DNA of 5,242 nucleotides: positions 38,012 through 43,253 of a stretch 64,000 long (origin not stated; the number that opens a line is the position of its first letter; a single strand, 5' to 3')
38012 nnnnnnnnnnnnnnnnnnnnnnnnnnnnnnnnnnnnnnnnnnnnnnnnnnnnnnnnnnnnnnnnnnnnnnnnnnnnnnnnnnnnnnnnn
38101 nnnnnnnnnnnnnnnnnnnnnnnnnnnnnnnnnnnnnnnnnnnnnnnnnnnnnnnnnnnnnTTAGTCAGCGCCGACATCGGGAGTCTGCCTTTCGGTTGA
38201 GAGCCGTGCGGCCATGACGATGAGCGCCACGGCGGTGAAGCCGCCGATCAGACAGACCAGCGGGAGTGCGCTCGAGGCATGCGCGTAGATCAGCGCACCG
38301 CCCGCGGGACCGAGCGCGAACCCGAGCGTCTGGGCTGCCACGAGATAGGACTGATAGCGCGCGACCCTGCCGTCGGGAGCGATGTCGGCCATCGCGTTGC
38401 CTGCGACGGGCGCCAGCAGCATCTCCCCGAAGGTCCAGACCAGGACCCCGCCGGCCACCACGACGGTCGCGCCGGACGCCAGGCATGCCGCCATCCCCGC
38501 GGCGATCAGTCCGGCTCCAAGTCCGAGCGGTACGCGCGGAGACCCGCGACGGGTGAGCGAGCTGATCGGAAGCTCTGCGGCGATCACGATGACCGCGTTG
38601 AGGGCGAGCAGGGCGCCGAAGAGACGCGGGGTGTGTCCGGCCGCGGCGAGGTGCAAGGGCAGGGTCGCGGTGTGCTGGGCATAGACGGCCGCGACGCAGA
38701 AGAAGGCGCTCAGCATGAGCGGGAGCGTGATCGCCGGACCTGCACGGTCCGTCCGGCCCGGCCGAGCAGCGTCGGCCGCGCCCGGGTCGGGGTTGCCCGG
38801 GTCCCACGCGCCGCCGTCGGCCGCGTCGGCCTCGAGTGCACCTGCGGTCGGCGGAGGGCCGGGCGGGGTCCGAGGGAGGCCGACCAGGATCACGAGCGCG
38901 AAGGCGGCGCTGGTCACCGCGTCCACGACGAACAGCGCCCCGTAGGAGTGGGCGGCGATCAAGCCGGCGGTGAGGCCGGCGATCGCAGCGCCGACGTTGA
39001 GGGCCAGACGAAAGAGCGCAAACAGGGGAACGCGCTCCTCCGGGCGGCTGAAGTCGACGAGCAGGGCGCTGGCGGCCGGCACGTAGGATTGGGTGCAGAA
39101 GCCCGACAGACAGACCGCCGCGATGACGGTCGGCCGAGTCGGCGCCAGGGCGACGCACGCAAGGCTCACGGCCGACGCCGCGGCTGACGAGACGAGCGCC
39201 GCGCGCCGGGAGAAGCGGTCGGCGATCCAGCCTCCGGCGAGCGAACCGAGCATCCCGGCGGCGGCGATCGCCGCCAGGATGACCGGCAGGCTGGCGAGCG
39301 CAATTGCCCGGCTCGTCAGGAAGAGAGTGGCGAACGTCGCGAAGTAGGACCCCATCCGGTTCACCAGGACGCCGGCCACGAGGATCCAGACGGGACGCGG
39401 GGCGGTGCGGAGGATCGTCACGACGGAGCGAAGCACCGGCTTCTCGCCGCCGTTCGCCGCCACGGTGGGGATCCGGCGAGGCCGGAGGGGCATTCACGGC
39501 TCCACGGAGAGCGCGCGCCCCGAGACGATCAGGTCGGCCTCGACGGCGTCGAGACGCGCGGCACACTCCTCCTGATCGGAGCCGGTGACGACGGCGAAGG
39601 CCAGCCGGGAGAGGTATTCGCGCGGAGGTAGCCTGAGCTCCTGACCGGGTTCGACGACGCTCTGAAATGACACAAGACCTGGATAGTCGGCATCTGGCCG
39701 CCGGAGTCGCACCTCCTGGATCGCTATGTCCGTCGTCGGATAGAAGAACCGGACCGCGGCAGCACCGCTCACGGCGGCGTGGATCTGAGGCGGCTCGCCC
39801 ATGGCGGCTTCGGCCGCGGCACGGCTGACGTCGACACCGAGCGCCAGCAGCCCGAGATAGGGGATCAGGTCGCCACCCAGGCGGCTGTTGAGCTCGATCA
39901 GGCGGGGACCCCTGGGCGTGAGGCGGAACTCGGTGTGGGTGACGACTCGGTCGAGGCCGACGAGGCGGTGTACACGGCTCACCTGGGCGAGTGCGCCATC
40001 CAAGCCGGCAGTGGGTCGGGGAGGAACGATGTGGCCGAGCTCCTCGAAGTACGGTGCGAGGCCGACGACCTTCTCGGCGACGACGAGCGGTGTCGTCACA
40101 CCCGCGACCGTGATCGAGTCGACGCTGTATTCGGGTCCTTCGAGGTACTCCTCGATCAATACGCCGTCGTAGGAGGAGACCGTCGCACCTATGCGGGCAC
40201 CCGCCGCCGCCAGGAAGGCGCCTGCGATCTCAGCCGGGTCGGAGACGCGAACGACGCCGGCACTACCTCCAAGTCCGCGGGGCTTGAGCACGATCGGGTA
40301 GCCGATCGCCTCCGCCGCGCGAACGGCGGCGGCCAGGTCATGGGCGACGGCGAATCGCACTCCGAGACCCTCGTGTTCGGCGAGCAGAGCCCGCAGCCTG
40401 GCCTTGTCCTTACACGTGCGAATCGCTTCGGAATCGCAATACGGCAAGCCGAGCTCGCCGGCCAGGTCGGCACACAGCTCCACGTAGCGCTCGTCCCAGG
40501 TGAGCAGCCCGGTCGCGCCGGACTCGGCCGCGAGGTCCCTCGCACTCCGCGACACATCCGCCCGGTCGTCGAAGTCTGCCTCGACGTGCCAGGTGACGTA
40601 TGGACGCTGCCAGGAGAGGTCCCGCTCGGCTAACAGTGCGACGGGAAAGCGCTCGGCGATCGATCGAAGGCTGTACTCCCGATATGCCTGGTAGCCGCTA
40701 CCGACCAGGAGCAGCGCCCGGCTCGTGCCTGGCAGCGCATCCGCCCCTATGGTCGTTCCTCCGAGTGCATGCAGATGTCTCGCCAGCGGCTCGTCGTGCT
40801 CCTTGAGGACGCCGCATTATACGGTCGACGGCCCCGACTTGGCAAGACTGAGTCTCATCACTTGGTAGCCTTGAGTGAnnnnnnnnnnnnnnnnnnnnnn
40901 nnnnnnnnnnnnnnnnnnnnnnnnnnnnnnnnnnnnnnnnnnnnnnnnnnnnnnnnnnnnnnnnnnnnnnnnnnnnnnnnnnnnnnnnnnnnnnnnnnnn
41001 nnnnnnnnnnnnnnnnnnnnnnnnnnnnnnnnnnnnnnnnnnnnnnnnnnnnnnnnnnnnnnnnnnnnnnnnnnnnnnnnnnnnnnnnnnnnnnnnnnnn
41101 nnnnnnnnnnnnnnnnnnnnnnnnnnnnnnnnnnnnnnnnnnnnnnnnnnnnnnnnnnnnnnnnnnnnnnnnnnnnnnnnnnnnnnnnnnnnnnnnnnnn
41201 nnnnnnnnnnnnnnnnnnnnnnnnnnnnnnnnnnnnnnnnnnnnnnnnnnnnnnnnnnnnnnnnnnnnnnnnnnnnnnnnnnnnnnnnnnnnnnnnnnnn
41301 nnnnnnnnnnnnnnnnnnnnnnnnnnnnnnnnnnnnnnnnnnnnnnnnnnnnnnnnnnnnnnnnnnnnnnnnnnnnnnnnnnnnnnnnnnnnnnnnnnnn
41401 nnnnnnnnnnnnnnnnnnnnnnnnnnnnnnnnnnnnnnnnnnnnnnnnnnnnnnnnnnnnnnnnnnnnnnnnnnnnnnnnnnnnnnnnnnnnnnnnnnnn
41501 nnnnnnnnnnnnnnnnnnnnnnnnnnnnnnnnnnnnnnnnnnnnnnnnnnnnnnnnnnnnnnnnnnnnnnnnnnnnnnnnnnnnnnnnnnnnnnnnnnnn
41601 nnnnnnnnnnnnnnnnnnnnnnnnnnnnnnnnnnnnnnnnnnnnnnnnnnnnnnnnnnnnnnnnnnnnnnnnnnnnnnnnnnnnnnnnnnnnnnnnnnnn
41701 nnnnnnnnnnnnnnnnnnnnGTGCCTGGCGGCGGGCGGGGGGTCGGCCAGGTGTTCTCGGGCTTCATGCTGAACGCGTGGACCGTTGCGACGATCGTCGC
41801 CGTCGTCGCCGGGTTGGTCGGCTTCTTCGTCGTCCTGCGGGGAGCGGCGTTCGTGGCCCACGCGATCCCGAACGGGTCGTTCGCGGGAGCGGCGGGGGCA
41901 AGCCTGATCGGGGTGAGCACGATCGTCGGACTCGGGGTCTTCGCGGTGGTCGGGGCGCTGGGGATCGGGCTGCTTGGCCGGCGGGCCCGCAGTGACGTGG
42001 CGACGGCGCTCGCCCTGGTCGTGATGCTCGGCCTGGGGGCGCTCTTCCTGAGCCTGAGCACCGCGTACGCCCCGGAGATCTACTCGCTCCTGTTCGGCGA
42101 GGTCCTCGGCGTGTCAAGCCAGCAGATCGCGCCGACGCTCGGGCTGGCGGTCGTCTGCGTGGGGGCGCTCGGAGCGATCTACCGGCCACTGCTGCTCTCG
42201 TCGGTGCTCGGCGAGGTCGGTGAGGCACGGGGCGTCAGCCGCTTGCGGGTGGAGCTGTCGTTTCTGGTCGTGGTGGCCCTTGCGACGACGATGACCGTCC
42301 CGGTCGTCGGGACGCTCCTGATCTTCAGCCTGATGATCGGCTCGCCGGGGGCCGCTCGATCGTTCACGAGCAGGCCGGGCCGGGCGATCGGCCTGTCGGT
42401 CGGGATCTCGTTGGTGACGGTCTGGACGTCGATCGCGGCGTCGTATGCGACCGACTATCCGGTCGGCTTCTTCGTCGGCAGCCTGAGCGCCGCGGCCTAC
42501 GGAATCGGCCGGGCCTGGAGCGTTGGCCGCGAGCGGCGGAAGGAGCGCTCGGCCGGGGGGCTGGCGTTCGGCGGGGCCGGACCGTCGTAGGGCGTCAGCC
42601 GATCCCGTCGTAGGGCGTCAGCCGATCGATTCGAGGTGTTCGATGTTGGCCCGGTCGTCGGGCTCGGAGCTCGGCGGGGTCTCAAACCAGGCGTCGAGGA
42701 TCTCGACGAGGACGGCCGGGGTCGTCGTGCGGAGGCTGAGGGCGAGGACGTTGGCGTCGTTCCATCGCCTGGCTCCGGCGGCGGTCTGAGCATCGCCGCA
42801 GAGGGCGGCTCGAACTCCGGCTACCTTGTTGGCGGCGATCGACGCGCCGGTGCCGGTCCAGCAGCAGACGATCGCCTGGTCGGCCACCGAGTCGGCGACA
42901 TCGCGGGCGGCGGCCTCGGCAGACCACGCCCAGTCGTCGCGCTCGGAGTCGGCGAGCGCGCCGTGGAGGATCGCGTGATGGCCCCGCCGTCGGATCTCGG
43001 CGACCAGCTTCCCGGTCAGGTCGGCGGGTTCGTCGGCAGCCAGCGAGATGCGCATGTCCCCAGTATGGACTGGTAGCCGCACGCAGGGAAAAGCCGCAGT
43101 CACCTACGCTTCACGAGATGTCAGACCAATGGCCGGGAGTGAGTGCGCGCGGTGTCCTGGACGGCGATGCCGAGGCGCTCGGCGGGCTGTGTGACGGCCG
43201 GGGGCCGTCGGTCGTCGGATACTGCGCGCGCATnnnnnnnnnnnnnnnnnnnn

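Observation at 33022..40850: Bacterial NOS placed beside two paralogous ATP-grasp ligases and an MFS exporter under a consensus promoter: candidate uncharacterised NO-dependent small-molecule pathway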

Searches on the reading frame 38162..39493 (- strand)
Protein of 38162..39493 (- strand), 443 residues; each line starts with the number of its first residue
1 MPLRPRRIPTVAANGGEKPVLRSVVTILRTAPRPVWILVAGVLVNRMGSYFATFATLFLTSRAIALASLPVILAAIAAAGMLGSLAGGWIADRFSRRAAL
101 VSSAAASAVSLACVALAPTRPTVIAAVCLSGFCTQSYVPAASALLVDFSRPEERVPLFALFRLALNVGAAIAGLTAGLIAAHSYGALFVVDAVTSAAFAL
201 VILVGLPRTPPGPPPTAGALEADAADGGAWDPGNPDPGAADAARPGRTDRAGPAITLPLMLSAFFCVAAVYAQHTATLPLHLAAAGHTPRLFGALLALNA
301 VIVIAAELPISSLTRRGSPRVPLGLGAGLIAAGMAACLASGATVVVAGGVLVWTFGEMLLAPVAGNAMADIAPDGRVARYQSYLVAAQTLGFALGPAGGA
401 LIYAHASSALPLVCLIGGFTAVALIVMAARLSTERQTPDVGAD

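Call 5: search_protein_families(library=pfam, proteins=[window:38162-39493:-], max_evalue=0.01)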
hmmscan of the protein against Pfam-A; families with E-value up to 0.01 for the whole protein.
window:38162-39493:- (443 aa): 3 families
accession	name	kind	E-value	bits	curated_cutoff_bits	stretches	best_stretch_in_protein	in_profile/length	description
PF07690.21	MFS_1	-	1.2e-37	130.1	33.4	3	40-356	3-307/347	Major Facilitator Superfamily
PF00083.30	Sugar_tr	-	2.1e-05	24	22.3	1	71-206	50-188/452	Sugar (and other) transporter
PF12832.13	MFS_1_like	-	0.00029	20.4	25.2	1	52-405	19-364/373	MFS_1 like family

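Call 58: search_protein_families(library=ncbifam, proteins=[window:38162-39493:-], max_evalue=0.001)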
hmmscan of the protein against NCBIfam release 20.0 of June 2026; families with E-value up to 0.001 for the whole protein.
window:38162-39493:- (443 aa): 19 families
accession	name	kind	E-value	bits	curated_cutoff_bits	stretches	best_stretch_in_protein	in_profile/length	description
TIGR00880.1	2_A_01_02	superfamily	4.5e-12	46.3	131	2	72-209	3-141/141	multidrug resistance protein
TIGR00895.1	2A0115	subfamily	1.5e-08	34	418.55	1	65-207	50-193/398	aromatic acid/H+ symport family MFS transporter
NF053517.1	HbztTptrPcaK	equivalog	2.9e-08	33.1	770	1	59-208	46-196/437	4-hydroxybenzoate transporter PcaK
NF002962.0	PRK03633.1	equivalog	1.9e-07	30.5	361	1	39-203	206-369/382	MFS transporter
NF033135.1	cmx_cmrA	equivalog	6.5e-07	28.7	400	1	7-201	177-368/374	Cmx/CmrA family chloramphenicol efflux MFS transporter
NF007472.0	PRK10054.1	equivalog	7.9e-07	28.4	582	1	261-426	217-373/395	efflux MFS transporter YdeE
NF009048.0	PRK12382.1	subfamily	7.9e-07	28.2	364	1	7-203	197-386/392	arabinose transporter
TIGR00898.1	2A0119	subfamily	1.7e-06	27.1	550.75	1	79-202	137-259/506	cation transport protein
NF008650.1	PRK11646.1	equivalog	3.1e-06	26.5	469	1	85-192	64-171/400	multidrug efflux MFS transporter MdtH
TIGR00881.1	2A0104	subfamily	4.8e-06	25.8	407.75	1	55-205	18-170/379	phosphoglycerate transporter protein PgtP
TIGR00894.1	2A0114euk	subfamily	5e-06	25.3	626.45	1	72-204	81-217/465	Na(+)-dependent inorganic phosphate cotransporter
NF045486.1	tet_MFS_30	exception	5.1e-06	25.9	730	1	70-207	44-180/392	tetracycline efflux MFS transporter Tet(30)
TIGR00900.1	2A0121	subfamily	5.9e-06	25.9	319.6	1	36-206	2-179/364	H+ Antiporter protein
TIGR00893.1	2A0114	subfamily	7.3e-06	25.1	395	1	33-203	215-396/399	D-galactonate transporter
NF012174.0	tet_MFS_A_B_C_D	equivalog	1.3e-05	24.2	475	1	70-208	43-180/382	Tet(A)/Tet(B)/Tet(C) family tetracycline efflux MFS transporter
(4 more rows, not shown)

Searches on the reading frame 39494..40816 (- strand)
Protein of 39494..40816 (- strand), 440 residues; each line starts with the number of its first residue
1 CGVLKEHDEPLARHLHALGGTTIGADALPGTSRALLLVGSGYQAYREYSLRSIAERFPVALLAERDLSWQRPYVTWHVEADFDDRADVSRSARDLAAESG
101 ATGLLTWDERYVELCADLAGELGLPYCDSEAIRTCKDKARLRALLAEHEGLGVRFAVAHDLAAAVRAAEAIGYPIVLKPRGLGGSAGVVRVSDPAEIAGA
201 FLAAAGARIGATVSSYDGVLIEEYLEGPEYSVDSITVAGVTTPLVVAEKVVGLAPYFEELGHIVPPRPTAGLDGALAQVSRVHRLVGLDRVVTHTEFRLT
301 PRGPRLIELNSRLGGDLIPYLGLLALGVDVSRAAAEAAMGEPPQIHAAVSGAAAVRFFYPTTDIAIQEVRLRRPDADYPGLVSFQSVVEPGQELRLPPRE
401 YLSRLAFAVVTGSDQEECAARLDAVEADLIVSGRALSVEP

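Call 5: search_protein_families(library=pfam, proteins=[window:39494-40816:-], max_evalue=0.01)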
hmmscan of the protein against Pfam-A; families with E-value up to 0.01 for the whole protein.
window:39494-40816:- (440 aa): 8 families
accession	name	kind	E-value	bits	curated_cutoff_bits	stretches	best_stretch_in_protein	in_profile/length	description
PF13535.11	ATP-grasp_4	-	5.4e-16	59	27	1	171-316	1-156/160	ATP-grasp domain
PF18130.6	ATPgrasp_N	-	2.1e-08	35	27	1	75-125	29-80/81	ATP-grasp N-terminal domain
PF15632.11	ATPgrasp_Ter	-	4.6e-07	30.1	29.1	1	219-349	5-119/131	ATP-grasp in the biosynthetic pathway with Ter operon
PF01071.24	GARS_A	-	2.8e-06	27.7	27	1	138-246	3-110/194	Phosphoribosylglycinamide synthetase, ATP-grasp (A) domain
PF02786.22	CPSase_L_D2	-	3.1e-06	27.3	19.8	1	157-228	23-92/211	Carbamoyl-phosphate synthase L chain, ATP binding domain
PF18603.7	LAL_C2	-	5.5e-05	23.8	29.4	1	356-429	1-73/78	L-amino acid ligase C-terminal domain 2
PF07478.18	Dala_Dala_lig_C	-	0.00048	20.1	24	1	166-232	30-88/204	D-ala D-ala ligase C-terminus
PF02655.19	ATP-grasp_3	-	0.00092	19.8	23.2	1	168-315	27-159/160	ATP-grasp domain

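Call 37: search_solved_structures(query=window:39494-40750:-, max_evalue=0.01)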
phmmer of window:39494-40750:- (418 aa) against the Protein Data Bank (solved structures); distinct sequences matched with E-value up to 0.01: 38.
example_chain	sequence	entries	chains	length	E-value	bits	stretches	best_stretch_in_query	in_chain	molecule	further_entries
3vot_A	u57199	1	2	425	6.1e-19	71.6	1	67-306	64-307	L-amino acid ligase, BL00235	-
3wo1_A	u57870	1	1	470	4.9e-09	39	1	31-310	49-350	Alanine-anticapsin ligase BacD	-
3wnz_A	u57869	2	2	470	7.5e-09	38.4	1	31-310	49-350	Alanine-anticapsin ligase BacD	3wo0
3vmm_A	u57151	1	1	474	7.6e-09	38.4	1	31-310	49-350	Alanine-anticapsin ligase BacD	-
4dim_A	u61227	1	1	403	1.9e-08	37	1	20-324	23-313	Phosphoribosylglycinamide synthetase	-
30vh_A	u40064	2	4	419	3.6e-08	36.1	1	57-297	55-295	L-amino acid ligase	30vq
1bxr_A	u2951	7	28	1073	2.3e-07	33.5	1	107-347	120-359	CARBAMOYL-PHOSPHATE SYNTHASE | CARBAMOYL PHOSPHATE SYNTHETASE: LARGE SUBUNIT | CARBAMOYL PHOSPHATE SYNTHETASE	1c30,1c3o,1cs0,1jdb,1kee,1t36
1ce8_A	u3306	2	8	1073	2.3e-07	33.5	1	107-347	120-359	PROTEIN (CARBAMOYL-PHOSPHATE SYNTHASE) | carbamoyl phosphate synthetase large chain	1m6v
1a9x_A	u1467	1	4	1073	2.6e-06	30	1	107-347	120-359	CARBAMOYL PHOSPHATE SYNTHETASE (LARGE CHAIN)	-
8hz4_A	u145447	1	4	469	1.1e-05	27.9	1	137-411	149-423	Biotin carboxylase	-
8hz5_A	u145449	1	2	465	1.3e-05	27.7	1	80-204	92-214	Biotin carboxylase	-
2gpw_A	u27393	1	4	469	3.2e-05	26.4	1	144-322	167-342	Biotin carboxylase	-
9zvm_C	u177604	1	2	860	3.4e-05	26.3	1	80-237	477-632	Maltodextrin-binding protein,Biotin carboxylase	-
3g8c_A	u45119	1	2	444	3.5e-05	26.3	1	144-254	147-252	Biotin carboxylase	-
8uxz_C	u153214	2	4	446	3.6e-05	26.3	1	144-254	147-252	Biotin carboxylase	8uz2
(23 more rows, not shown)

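Call 58: search_protein_families(library=ncbifam, proteins=[window:39494-40750:-], max_evalue=0.001)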
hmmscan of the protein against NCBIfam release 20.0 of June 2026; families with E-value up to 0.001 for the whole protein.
window:39494-40750:- (418 aa): 31 families (the best 25 are shown)
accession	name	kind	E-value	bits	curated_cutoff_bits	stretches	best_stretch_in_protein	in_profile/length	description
NF002563.0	PRK02186.1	subfamily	2.8e-50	171.5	625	1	62-409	54-394/890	argininosuccinate lyase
NF005543.0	PRK07206.1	subfamily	1.8e-17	63.1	302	1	74-314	66-311/416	hypothetical protein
NF053745.1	AAntcapLigBacD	equivalog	6e-08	31.5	850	1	78-300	99-338/471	alanine--anticapsin ligase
NF002378.0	PRK01372.1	subfamily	2.4e-07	29.8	243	1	100-212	83-188/305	D-alanine--D-alanine ligase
NF006766.0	PRK09288.1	equivalog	2.9e-07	29.6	339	1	107-219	105-213/396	formate-dependent phosphoribosylglycinamide formyltransferase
TIGR00514.1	accC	equivalog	4.9e-07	28.9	626.5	1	81-207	83-207/449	acetyl-CoA carboxylase biotin carboxylase subunit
TIGR02144.1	LysX_arch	equivalog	5.9e-07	28.9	275.6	1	99-174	70-146/281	lysine biosynthesis protein LysX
NF041595.1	dap_A_syn_DdaF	equivalog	1.5e-06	27.2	840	1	86-302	85-303/424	dapdiamide A synthase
NF006406.0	PRK08654.1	equivalog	2.1e-06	26.6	739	1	136-207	138-207/499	acetyl-CoA carboxylase biotin carboxylase subunit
NF010623.0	PRK14016.1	subfamily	4.2e-06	25.2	877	1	113-210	212-302/871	cyanophycin synthetase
TIGR00768.1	rimK_fam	subfamily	4.4e-06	26.3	143.4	1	106-210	78-178/276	RimK family alpha-L-glutamate ligase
TIGR02068.2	cya_phycin_syn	equivalog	4.6e-06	24.9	850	1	109-212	207-303/862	cyanophycin synthetase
NF006286.0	PRK08462.1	equivalog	4.8e-06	25.7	740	1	80-208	84-210/445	acetyl-CoA carboxylase biotin carboxylase subunit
NF004085.0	PRK05586.1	equivalog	7.8e-06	25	723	1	80-208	82-208/448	acetyl-CoA carboxylase biotin carboxylase subunit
NF002527.0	PRK01966.1-3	equivalog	8.2e-06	25.2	310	1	105-226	108-224/332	D-alanine--D-alanine ligase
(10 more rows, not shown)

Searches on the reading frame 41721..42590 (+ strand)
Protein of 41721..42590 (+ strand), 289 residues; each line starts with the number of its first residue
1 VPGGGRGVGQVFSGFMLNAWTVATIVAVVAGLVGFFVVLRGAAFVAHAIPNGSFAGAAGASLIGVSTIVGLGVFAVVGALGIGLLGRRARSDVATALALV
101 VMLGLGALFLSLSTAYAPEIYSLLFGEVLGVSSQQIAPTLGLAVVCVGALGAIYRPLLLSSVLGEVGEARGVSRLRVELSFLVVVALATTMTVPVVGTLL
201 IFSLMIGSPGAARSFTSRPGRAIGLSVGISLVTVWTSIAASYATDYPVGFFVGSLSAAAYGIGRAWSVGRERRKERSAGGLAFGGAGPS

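Call 63: search_protein_families(library=pfam, proteins=[window:41721-42590:+], max_evalue=0.0001)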
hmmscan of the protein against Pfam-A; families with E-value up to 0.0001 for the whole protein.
window:41721-42590:+ (289 aa): 1 family
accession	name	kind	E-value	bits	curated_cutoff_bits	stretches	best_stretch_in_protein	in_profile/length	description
PF00950.22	ABC-3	-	2.6e-34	119.4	20.1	1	15-252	4-243/258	ABC 3 transport family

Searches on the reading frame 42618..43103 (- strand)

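Call 63: search_protein_families(library=pfam, proteins=[window:42618-43103:-], max_evalue=0.0001)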
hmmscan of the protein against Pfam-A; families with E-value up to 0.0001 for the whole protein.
window:42618-43103:- (161 aa): 1 family
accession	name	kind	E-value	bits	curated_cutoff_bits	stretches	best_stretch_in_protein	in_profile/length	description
PF02502.23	LacAB_rpiB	-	1.5e-30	106.4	24.7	1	21-147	3-129/138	Ribose/Galactose Isomerase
